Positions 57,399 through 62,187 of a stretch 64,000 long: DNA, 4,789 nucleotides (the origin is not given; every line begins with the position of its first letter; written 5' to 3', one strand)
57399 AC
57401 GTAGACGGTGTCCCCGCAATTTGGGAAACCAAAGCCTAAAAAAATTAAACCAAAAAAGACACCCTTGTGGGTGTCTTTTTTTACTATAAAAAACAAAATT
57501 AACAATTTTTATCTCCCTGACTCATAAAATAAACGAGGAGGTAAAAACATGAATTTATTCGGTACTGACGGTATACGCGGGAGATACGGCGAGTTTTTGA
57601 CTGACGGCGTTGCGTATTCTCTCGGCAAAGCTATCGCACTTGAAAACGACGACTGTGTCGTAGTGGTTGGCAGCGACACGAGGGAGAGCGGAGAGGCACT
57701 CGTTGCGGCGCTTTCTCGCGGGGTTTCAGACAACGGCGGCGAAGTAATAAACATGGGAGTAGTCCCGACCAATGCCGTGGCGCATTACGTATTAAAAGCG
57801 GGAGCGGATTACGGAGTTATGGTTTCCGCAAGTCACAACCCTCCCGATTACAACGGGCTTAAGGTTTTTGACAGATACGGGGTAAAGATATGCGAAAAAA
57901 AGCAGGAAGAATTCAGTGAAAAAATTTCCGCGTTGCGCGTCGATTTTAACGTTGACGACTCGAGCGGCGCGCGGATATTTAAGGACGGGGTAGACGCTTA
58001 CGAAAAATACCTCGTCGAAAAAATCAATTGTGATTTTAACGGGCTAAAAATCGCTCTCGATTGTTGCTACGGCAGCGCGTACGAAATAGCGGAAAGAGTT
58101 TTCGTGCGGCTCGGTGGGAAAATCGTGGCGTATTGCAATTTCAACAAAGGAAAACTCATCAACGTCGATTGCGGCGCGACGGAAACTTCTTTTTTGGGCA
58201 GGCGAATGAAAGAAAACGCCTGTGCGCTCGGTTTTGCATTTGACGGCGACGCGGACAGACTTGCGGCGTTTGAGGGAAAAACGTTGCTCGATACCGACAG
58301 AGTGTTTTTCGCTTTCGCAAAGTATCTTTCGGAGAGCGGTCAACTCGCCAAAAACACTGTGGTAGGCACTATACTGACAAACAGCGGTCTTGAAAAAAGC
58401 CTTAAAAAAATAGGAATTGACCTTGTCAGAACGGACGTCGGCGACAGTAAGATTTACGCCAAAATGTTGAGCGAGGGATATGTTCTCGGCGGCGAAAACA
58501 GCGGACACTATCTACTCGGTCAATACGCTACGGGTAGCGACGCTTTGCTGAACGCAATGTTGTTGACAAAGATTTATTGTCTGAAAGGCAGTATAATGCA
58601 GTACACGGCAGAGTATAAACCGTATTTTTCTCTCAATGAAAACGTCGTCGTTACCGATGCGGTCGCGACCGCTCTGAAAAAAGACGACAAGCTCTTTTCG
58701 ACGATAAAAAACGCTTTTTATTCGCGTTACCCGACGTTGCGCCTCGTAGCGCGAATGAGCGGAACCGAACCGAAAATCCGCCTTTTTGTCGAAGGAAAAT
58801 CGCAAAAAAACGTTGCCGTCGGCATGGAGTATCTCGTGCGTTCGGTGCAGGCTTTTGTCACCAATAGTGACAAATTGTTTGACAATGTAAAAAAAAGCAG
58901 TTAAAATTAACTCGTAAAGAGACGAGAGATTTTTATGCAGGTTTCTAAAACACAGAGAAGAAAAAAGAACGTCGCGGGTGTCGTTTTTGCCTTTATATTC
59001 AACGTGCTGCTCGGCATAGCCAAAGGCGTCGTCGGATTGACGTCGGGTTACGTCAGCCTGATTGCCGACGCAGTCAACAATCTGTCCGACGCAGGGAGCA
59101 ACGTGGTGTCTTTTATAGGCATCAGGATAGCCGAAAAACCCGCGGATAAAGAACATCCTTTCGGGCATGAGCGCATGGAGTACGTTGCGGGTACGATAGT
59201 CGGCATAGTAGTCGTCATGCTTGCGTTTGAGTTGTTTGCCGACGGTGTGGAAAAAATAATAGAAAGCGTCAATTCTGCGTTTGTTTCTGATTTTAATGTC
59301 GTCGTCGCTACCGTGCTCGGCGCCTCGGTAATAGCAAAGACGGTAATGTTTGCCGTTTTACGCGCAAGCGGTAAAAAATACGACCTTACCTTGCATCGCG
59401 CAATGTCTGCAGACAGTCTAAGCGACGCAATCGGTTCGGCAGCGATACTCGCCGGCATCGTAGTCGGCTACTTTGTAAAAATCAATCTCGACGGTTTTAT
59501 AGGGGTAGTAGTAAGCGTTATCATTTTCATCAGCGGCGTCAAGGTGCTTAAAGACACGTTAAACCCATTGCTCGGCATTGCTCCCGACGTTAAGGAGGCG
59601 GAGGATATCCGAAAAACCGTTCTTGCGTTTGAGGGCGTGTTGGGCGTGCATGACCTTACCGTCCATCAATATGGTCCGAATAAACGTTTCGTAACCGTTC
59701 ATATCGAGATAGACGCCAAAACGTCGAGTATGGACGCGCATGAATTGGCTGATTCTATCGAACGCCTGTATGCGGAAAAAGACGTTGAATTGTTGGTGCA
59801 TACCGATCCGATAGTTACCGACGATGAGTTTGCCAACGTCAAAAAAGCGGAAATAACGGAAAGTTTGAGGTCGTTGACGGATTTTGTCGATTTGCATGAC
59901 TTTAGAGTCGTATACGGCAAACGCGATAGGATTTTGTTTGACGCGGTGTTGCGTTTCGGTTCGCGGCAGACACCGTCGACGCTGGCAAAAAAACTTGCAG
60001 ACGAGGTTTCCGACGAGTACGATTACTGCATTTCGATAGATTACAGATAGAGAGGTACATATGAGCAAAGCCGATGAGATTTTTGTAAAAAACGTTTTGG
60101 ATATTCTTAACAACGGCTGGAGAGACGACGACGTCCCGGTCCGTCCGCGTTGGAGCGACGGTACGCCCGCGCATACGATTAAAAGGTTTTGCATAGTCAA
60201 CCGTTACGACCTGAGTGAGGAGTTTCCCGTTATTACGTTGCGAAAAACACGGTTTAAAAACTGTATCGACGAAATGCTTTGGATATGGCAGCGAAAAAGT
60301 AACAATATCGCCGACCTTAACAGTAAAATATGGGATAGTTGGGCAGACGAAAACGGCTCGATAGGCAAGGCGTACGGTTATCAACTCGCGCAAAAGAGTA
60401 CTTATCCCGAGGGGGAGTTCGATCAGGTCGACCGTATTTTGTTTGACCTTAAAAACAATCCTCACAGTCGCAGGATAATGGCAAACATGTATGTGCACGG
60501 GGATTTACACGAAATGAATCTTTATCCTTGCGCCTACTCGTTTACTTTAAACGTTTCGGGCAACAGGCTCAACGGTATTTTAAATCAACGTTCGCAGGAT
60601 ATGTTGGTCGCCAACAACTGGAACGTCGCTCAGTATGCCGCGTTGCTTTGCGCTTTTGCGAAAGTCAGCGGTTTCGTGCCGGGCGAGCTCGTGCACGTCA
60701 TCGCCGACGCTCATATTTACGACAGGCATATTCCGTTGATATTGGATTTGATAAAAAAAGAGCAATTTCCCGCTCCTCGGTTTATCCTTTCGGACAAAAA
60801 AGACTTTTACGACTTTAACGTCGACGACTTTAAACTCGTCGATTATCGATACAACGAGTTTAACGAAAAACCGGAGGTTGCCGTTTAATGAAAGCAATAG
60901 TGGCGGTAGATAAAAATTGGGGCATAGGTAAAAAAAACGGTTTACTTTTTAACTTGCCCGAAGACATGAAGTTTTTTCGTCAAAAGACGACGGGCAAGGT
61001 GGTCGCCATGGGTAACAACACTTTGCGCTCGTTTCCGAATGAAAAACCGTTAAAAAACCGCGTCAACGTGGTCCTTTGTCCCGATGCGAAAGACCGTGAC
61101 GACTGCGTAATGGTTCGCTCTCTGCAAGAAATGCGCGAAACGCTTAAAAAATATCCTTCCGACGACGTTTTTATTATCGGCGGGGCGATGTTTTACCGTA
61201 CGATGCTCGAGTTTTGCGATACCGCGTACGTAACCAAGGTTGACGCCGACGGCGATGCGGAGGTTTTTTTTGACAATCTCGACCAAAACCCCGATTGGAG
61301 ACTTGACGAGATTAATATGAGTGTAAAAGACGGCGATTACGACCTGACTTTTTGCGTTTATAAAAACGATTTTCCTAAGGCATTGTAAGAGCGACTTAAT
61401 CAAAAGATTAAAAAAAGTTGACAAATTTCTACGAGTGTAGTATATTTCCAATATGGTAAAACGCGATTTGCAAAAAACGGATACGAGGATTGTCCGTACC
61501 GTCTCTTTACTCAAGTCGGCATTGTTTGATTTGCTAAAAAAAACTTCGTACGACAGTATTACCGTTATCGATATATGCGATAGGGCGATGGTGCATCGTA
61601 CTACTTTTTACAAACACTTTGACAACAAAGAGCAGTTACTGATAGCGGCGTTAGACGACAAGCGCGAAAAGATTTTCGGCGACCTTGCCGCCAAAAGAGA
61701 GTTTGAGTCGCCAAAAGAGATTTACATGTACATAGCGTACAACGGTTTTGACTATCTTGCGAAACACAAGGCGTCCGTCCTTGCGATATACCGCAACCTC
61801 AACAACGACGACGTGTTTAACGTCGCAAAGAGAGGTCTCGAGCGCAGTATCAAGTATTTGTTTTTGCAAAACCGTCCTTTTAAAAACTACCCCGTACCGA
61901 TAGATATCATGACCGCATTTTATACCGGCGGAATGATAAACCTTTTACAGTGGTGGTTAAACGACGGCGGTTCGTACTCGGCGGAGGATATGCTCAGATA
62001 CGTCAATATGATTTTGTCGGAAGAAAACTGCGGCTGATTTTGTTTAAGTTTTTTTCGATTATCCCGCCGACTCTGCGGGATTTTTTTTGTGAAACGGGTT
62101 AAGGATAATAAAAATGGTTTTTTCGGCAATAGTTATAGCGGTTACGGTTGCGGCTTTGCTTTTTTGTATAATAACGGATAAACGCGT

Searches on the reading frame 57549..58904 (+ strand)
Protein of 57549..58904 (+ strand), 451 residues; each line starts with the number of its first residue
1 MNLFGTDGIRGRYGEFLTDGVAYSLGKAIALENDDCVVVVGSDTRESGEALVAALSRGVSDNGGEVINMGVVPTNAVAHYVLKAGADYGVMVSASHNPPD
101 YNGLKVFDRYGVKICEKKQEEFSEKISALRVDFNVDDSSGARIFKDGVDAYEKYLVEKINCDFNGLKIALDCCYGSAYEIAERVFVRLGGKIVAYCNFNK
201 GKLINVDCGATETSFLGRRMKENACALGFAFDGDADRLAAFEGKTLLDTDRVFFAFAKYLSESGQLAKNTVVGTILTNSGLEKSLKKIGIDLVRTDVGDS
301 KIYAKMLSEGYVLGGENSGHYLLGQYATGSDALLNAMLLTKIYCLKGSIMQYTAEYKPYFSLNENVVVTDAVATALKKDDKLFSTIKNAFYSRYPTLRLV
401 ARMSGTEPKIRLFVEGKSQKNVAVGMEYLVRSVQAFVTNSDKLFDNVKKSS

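Call 59: search_protein_families(library=pfam, proteins=[window:57549-58904:+], max_evalue=0.00001)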
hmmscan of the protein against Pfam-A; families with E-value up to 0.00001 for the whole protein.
window:57549-58904:+ (451 aa): 4 families
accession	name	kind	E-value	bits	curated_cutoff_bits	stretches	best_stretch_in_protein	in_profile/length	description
PF02878.22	PGM_PMM_I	-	2.4e-35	121.7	22.5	1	2-127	2-132/138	Phosphoglucomutase/phosphomannomutase, alpha/beta/alpha domain I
PF02880.22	PGM_PMM_III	-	6.3e-25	88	20.7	1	249-350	2-105/115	Phosphoglucomutase/phosphomannomutase, alpha/beta/alpha domain III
PF02879.22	PGM_PMM_II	-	8.4e-10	39.6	29.3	1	150-243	2-101/103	Phosphoglucomutase/phosphomannomutase, alpha/beta/alpha domain II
PF00408.26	PGM_PMM_IV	-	2e-06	28.2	23.1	1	365-423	3-59/68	Phosphoglucomutase/phosphomannomutase, C-terminal domain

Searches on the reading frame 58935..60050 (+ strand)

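Call 59: search_protein_families(library=pfam, proteins=[window:58935-60050:+], max_evalue=0.00001)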
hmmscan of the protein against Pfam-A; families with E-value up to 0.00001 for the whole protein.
window:58935-60050:+ (371 aa): 2 families
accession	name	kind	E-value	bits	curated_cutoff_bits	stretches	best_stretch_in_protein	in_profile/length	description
PF01545.26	Cation_efflux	-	1.5e-40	139.6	26.6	1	17-213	2-198/198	Cation efflux family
PF16916.11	ZT_dimer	-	4.3e-18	65.5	26.7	1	218-292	2-77/78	Dimerisation domain of Zinc Transporter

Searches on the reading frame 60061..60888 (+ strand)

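Call 59: search_protein_families(library=pfam, proteins=[window:60061-60888:+], max_evalue=0.00001)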
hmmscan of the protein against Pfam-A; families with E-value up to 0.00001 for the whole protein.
window:60061-60888:+ (275 aa): 1 family
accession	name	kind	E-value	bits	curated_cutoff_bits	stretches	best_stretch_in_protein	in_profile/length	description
PF00303.24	Thymidylat_synt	-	2e-79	266.9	24.3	1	8-267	3-259/266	Thymidylate synthase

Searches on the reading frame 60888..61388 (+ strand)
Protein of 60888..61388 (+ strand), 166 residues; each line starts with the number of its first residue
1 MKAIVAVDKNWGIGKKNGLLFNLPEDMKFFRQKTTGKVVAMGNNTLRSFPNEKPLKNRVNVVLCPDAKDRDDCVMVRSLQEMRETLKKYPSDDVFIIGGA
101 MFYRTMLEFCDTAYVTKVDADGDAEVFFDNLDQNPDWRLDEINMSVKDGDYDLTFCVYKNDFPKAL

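Call 59: search_protein_families(library=pfam, proteins=[window:60888-61388:+], max_evalue=0.00001)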
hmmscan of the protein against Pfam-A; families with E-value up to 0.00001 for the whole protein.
window:60888-61388:+ (166 aa): 1 family
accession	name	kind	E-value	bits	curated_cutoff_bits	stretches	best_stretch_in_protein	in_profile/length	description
PF00186.24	DHFR_1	-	1e-37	129.7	25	1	2-159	3-158/159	Dihydrofolate reductase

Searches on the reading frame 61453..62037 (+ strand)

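Call 59: search_protein_families(library=pfam, proteins=[window:61453-62037:+], max_evalue=0.00001)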
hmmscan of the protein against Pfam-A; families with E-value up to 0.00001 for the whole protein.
window:61453-62037:+ (194 aa): 2 families
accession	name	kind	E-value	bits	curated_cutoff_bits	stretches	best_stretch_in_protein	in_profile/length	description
PF00440.29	TetR_N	-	7.9e-09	35.6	24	1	25-66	6-47/47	Bacterial regulatory proteins, tetR family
PF14278.11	TetR_C_8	-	1.1e-08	35.6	26.1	1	99-188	11-101/103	Transcriptional regulator C-terminal region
